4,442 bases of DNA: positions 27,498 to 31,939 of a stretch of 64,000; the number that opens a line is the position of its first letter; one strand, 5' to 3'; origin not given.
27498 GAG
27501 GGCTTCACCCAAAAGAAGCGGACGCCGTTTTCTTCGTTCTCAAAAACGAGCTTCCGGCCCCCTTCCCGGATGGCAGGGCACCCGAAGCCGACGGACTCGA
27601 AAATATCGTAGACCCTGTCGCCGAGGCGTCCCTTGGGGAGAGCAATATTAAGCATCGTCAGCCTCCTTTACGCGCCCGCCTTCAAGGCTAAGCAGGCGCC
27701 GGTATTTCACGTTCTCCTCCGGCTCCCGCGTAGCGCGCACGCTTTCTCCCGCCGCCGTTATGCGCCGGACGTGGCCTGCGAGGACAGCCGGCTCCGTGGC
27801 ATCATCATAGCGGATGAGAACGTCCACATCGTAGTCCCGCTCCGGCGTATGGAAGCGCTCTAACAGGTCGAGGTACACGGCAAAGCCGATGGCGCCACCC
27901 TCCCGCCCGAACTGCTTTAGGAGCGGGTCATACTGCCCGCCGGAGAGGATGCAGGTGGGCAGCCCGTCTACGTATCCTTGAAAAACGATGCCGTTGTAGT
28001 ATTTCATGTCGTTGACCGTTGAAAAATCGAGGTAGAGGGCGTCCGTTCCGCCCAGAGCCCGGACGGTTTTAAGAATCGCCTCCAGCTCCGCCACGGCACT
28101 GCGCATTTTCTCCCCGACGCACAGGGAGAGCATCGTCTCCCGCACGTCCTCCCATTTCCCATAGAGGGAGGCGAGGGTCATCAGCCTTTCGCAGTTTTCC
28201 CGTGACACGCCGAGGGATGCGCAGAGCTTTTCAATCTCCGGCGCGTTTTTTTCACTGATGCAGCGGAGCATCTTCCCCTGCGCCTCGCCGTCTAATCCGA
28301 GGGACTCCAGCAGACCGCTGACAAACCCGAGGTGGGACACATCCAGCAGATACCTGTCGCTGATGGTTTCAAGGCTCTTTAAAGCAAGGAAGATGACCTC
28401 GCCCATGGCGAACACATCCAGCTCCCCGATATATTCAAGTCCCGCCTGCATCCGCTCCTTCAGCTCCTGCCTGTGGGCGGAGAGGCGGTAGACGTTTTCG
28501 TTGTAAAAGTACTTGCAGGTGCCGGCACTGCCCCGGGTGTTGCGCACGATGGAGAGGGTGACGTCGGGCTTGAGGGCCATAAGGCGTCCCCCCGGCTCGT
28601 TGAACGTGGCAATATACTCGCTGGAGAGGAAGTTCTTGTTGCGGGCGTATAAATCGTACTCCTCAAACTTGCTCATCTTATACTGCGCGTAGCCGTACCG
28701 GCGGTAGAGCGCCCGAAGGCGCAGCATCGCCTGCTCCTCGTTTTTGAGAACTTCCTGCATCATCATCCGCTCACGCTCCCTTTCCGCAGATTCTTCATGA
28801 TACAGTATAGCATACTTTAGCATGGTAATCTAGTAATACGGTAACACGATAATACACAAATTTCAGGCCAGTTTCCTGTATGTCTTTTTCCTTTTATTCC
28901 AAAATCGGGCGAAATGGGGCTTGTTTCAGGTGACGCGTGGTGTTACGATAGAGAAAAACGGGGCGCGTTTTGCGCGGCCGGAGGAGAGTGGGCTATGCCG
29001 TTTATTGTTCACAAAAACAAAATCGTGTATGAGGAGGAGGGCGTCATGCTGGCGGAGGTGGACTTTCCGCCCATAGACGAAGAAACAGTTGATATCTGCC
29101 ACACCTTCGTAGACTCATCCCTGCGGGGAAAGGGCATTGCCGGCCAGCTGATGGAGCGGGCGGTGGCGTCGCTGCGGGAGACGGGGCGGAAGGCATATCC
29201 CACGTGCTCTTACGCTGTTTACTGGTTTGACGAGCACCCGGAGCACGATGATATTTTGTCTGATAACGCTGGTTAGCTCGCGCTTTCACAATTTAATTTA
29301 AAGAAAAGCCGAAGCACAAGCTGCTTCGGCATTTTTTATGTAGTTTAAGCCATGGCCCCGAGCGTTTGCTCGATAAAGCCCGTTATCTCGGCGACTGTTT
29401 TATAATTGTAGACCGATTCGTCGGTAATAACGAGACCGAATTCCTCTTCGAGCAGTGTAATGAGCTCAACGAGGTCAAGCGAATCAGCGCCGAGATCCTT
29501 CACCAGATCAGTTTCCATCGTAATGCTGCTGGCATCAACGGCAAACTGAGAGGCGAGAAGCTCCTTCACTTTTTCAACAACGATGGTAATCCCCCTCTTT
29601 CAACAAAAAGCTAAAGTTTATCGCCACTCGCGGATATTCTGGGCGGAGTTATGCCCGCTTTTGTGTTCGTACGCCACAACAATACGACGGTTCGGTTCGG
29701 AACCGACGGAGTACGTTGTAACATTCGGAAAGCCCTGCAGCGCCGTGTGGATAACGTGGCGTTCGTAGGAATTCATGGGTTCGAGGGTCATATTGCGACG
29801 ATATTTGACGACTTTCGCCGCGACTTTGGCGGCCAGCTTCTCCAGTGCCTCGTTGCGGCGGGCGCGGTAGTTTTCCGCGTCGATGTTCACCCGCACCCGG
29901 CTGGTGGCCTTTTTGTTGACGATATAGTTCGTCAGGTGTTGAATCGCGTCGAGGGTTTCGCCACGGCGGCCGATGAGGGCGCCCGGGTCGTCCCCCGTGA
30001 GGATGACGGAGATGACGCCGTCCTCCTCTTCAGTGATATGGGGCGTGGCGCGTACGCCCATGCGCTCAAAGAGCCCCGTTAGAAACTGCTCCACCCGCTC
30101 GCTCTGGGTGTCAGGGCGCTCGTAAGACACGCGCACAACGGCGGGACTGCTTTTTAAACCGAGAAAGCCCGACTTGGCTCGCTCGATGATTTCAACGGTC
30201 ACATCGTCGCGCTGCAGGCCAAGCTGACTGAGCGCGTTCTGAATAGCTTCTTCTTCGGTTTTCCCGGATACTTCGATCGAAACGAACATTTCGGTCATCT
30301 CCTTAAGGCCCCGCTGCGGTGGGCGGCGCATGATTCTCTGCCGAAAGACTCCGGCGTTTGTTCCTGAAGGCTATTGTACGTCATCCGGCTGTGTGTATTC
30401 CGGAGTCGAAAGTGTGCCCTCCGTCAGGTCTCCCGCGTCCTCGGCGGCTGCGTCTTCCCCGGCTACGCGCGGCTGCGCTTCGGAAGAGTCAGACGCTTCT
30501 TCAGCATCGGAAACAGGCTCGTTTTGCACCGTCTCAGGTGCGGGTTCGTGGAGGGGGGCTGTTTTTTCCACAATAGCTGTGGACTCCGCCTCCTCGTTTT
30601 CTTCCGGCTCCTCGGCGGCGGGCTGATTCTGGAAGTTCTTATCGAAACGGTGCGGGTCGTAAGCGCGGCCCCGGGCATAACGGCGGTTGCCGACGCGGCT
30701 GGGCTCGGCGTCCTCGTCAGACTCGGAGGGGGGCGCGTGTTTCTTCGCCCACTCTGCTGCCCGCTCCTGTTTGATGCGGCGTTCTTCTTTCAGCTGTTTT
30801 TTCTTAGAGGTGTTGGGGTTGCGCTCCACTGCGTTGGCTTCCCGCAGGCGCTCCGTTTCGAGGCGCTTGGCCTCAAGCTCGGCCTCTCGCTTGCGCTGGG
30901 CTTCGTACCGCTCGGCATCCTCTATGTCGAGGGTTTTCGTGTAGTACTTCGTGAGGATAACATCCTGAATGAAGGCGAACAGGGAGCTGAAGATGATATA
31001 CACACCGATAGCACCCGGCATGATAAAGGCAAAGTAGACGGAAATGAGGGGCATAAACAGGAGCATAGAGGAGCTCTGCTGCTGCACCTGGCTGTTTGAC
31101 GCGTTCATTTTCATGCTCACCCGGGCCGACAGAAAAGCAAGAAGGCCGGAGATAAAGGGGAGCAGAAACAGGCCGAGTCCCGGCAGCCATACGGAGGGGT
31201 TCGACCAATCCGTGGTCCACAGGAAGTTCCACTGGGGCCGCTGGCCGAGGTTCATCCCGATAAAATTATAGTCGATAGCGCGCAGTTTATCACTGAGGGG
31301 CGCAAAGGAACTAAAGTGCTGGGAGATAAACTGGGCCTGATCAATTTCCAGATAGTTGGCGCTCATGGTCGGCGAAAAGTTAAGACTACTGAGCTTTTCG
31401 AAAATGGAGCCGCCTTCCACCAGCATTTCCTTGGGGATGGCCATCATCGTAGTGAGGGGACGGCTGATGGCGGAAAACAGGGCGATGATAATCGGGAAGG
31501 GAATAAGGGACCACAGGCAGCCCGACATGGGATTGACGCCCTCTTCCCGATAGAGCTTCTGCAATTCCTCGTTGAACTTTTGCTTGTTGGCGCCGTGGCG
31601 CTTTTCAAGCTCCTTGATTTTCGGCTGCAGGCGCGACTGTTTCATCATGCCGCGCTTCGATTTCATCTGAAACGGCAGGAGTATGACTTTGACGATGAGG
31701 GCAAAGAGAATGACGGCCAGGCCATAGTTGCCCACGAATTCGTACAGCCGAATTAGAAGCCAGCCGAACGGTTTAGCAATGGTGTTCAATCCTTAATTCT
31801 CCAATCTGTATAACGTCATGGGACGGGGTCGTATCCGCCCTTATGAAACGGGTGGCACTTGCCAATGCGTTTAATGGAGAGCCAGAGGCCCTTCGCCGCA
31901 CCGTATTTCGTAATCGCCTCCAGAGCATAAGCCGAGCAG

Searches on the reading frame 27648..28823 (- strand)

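Call 39: search_protein_families(library=pfam, proteins=[window:27648-28823:-], max_evalue=0.00001)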
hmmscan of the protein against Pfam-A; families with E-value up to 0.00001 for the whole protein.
window:27648-28823:- (391 aa): 1 family
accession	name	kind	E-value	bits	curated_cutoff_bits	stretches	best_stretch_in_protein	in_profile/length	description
PF13393.11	tRNA-synt_His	-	3.2e-54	184.7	25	1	26-319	10-306/308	Histidyl-tRNA synthetase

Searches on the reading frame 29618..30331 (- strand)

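Call 39: search_protein_families(library=pfam, proteins=[window:29618-30331:-], max_evalue=0.00001)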
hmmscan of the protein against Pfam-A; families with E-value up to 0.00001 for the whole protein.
window:29618-30331:- (237 aa): 3 families
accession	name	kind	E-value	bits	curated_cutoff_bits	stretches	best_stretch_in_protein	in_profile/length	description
PF01424.28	R3H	-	3.3e-21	75.5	26.8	1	161-220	1-59/60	R3H domain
PF14804.11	Jag_N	-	1.3e-20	74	25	1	21-70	1-50/50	Jag N-terminus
PF13083.13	KH_KhpA-B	-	6.2e-18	64.9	32.1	1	78-150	2-73/73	KhpA/KhpB, KH domain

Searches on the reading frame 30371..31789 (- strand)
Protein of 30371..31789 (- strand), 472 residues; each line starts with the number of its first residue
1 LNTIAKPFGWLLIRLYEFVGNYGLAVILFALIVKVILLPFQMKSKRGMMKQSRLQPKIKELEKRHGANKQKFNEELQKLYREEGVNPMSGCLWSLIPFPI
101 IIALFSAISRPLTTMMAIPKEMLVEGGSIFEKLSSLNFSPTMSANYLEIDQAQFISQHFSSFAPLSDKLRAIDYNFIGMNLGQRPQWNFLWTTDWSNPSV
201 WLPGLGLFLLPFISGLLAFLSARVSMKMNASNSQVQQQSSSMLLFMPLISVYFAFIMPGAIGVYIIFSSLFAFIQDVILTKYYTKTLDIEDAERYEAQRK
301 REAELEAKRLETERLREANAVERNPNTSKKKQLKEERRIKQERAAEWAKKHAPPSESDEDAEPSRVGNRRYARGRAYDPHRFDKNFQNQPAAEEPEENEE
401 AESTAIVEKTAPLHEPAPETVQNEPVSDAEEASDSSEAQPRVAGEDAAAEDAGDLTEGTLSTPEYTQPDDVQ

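Call 39: search_protein_families(library=pfam, proteins=[window:30371-31789:-], max_evalue=0.00001)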
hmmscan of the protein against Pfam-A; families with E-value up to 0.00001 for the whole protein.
window:30371-31789:- (472 aa): 1 family
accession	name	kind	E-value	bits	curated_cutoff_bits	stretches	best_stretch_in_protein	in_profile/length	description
PF02096.25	60KD_IMP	-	8.4e-40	136.9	35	1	22-280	1-162/163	60Kd inner membrane protein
